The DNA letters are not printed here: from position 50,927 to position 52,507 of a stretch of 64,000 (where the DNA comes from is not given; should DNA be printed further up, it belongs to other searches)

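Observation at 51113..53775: Signal-peptide-less SBP-like protein translationally coupled to a GAF-GAF-GGDEF diguanylate cyclase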

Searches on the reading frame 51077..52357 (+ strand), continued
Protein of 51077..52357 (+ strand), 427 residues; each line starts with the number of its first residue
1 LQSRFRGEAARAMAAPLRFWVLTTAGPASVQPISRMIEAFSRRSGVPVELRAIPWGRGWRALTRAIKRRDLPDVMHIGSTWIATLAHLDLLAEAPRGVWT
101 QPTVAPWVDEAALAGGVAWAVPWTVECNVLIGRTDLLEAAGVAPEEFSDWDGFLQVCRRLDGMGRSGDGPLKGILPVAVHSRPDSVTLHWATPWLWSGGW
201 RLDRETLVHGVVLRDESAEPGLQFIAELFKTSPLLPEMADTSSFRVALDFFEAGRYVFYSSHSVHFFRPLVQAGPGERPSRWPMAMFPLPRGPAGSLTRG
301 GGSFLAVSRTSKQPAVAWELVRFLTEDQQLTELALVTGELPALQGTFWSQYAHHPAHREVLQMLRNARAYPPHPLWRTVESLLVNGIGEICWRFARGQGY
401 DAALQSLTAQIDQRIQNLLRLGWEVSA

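Call 64: search_protein_families(library=pfam, proteins=[L074:721-2220:+, L074:2223-2879:+, L074:4152-4862:+, L074:4853-5332:+, L074:5370-5957:+, L074:6229-6963:+, L052:571-1467:+, L052:2880-3953:+, L063:2001-2675:-, L078:3145-4734:+], max_evalue=0.001)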
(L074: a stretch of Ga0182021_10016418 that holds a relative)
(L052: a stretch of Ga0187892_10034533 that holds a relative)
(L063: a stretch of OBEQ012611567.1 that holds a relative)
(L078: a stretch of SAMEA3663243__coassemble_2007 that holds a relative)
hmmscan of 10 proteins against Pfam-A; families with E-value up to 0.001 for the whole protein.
L074:721-2220:+ (500 aa): 2 families
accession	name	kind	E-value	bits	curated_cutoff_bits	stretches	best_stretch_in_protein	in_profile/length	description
PF01875.22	Memo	-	4.2e-66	223.4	27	1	41-303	2-267/269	Memo-like protein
PF01871.22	AMMECR1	-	1.7e-57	194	25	1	329-496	1-168/168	AMMECR1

L074:2223-2879:+ (219 aa): 2 families
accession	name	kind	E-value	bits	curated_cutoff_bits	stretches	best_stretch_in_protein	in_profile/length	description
PF13386.12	DsbD_2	-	2.6e-25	89.9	24.9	1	12-213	3-198/199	Cytochrome C biogenesis protein transmembrane region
PF02683.22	DsbD_TM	-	2.1e-13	50.5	27.1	1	11-202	8-205/219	Cytochrome C biogenesis protein transmembrane domain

L074:4152-4862:+ (237 aa): 2 families
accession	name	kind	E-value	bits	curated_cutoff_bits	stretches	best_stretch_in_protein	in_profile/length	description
PF13398.12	Peptidase_M50B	-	4.2e-05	23.8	26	1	66-145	25-106/201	Peptidase M50B-like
PF02163.28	Peptidase_M50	-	5.2e-05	23.1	27.2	1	64-164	8-105/221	Peptidase family M50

L074:4853-5332:+ (160 aa): 3 families
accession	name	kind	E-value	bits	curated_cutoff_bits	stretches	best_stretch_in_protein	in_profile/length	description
PF21982.2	RecX_HTH1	-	5.4e-14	52.3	26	1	8-47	1-40/40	RecX, first three-helix domain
PF02631.22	RecX_HTH2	-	4.3e-13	49.7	26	1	54-94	1-41/42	RecX, second three-helix domain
PF21981.2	RecX_HTH3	-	1.8e-11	44.4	26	1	105-150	1-47/48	RecX, third three-helix domain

L074:5370-5957:+ (196 aa): 2 families
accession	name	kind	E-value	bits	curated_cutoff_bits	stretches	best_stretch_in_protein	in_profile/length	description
PF22811.2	Zn_ribbon_NrdR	-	2.9e-21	75.6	27.2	1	30-71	1-42/42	Transcriptional repressor NrdR-like, N-terminal domain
PF03477.21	ATP-cone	-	6.2e-20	72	25.8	1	79-165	2-87/88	ATP cone domain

L074:6229-6963:+ (245 aa): 2 families
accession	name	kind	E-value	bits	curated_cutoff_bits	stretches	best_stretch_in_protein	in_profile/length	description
PF04055.27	Radical_SAM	-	5e-24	85.8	29.5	1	35-192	1-163/166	Radical SAM superfamily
PF13353.11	Fer4_12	-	1.7e-09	38.5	22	1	34-116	8-92/137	4Fe-4S single cluster domain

L052:571-1467:+ (299 aa): 0 families

L052:2880-3953:+ (358 aa): 3 families
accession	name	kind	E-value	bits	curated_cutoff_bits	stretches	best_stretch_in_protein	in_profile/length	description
PF13492.12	GAF_3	-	2.3e-14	54.3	27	1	195-323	2-129/129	GAF domain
PF01590.32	GAF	-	6.7e-10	40.1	22.4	1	195-321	2-133/133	GAF domain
PF13185.12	GAF_2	-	5.1e-09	36.9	28.6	1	271-321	86-135/136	GAF domain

L063:2001-2675:- (224 aa): 0 families

L078:3145-4734:+ (530 aa): 2 families
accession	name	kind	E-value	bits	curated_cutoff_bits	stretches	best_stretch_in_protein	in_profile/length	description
PF00990.26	GGDEF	-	5.7e-41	140.4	23.8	1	396-525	2-133/161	Diguanylate cyclase, GGDEF domain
PF00672.30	HAMP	-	3.1e-09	37.4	25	1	315-359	9-51/53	HAMP domain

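Call 71: find_homologous_proteins(query=A4, max_evalue=1e-30)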
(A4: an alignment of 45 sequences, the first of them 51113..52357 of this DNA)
Query A4 (45 sequences) (415 aa, profile of the alignment): 11 proteins with E <= 1e-30 among 8000 candidates.
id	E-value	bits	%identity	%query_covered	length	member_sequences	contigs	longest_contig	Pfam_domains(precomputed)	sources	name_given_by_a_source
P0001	9.0e-142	491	100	100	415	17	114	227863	PF13416.12,PF01547.31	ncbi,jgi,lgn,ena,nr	ncbi:MAG: extracellular solute-binding protein [Bacillota bacterium]|nr:hypothetical protein [Bacill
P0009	2.2e-141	489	39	99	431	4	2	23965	PF13416.12,PF01547.31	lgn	-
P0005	1.2e-140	487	50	95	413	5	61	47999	PF13416.12,PF01547.31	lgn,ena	-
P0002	1.7e-140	486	53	96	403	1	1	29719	PF13416.12,PF01547.31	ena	-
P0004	5.4e-140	485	51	95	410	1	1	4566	PF13416.12,PF01547.31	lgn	-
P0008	3.5e-136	472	44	98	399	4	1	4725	PF13416.12,PF01547.31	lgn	-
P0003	8.8e-134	464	52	98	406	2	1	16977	PF13416.12,PF01547.31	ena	-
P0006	4.8e-131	455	49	98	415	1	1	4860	PF13416.12,PF01547.31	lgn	-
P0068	7.5e-118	412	22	97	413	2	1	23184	PF13416.12,PF01547.31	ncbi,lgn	-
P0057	7.7e-48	181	100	36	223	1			PF13416.12,PF01547.31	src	-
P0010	4.5e-31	126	25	91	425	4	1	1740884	PF13416.12,PF01547.31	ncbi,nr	ncbi:sugar ABC transporter substrate-binding protein [Lysobacter sp. MMG2]|nr:sugar ABC transporter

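Call 75: search_protein_families(library=pfam, alignment_id=A6, max_evalue=0.0001)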
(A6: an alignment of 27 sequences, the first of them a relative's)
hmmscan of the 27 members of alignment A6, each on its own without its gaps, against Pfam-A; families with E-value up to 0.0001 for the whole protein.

A. member 1, L035:1869-2456:+ (196 aa): 2 families
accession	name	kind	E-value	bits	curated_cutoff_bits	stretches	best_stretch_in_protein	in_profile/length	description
PF13522.11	GATase_6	-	9.1e-24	84.4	27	1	65-191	10-129/130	Glutamine amidotransferase domain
PF13537.11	GATase_7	-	6e-17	62.2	25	1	87-196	15-121/123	Glutamine amidotransferase domain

B. families by the number of members that match (of 27 scanned): 8 families
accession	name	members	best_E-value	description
PF00528.27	BPD_transp_1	12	2.7e-22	Binding-protein-dependent transport system inner membrane component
PF13522.11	GATase_6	11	6.5e-24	Glutamine amidotransferase domain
PF13537.11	GATase_7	11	9.1e-20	Glutamine amidotransferase domain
PF01380.27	SIS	10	1.9e-66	SIS domain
PF13230.11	GATase_4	2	9.4e-07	Glutamine amidotransferases class-II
PF02113.21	Peptidase_S13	1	1e-67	D-Ala-D-Ala carboxypeptidase 3 (S13) family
PF07313.18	AmiA-like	1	3.7e-29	N-acetylmuramoyl-L-alanine amidase-like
PF13580.11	SIS_2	1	4e-05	SIS domain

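Call 82: search_solved_structures(query=window:51113-52357:+, max_evalue=1e-10, show_alignments=3)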
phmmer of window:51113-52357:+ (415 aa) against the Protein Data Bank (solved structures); distinct sequences matched with E-value up to 1e-10: 9.
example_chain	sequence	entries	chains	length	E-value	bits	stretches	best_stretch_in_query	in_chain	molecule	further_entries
7c6f_A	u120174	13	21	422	3.8e-37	131.4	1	4-407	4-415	Sugar ABC transporter, periplasmic sugar-binding protein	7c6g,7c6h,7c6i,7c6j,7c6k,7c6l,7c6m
7c63_A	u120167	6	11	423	1e-36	129.9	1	4-407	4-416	Sugar ABC transporter, periplasmic sugar-binding protein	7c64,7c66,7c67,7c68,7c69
7c71_A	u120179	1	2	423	7.9e-36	127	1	4-407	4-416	Sugar ABC transporter, periplasmic sugar-binding protein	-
7c6z_A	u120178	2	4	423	4.4e-35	124.6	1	4-407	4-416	Sugar ABC transporter, periplasmic sugar-binding protein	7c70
7c6x_A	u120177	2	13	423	4.7e-35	124.5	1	4-407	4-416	Sugar ABC transporter, periplasmic sugar-binding protein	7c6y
7x0i_A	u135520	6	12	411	4.9e-24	88.2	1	5-404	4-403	CbpB | CpbB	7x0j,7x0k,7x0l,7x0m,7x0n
3uor_A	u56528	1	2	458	7.7e-21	77.6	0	222-403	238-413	ABC transporter sugar binding protein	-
5ysb_A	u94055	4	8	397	2e-11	46.6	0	19-153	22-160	Lin1841 protein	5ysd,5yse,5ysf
6dtq_A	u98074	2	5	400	5.4e-11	45.2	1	57-336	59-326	maltose-binding protein MalE3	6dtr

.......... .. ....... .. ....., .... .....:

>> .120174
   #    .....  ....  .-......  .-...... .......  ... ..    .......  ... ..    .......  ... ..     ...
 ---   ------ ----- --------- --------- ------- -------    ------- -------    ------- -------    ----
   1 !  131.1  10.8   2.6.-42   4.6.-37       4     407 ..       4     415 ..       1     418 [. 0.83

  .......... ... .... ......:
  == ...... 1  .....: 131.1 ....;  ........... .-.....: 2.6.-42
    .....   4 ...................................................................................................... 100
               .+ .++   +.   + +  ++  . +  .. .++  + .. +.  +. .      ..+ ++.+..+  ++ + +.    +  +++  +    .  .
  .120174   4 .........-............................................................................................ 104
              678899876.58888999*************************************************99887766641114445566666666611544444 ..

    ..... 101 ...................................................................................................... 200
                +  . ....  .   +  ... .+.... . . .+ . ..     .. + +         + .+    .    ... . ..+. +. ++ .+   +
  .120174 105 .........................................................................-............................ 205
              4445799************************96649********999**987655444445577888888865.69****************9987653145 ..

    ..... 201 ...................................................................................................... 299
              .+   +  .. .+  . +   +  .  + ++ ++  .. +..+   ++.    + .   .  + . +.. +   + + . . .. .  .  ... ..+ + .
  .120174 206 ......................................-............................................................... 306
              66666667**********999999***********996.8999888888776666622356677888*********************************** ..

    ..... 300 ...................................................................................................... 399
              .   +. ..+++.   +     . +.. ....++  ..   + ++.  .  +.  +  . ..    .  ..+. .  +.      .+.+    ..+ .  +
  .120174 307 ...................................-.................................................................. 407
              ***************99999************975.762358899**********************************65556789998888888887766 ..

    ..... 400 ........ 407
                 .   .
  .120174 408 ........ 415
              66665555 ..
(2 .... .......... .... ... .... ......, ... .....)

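Call 92: search_protein_families(library=padloc, proteins=[window:51113-52357:+], max_evalue=0.001)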
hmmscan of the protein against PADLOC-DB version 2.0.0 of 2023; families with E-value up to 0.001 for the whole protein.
window:51113-52357:+ (415 aa): 0 families
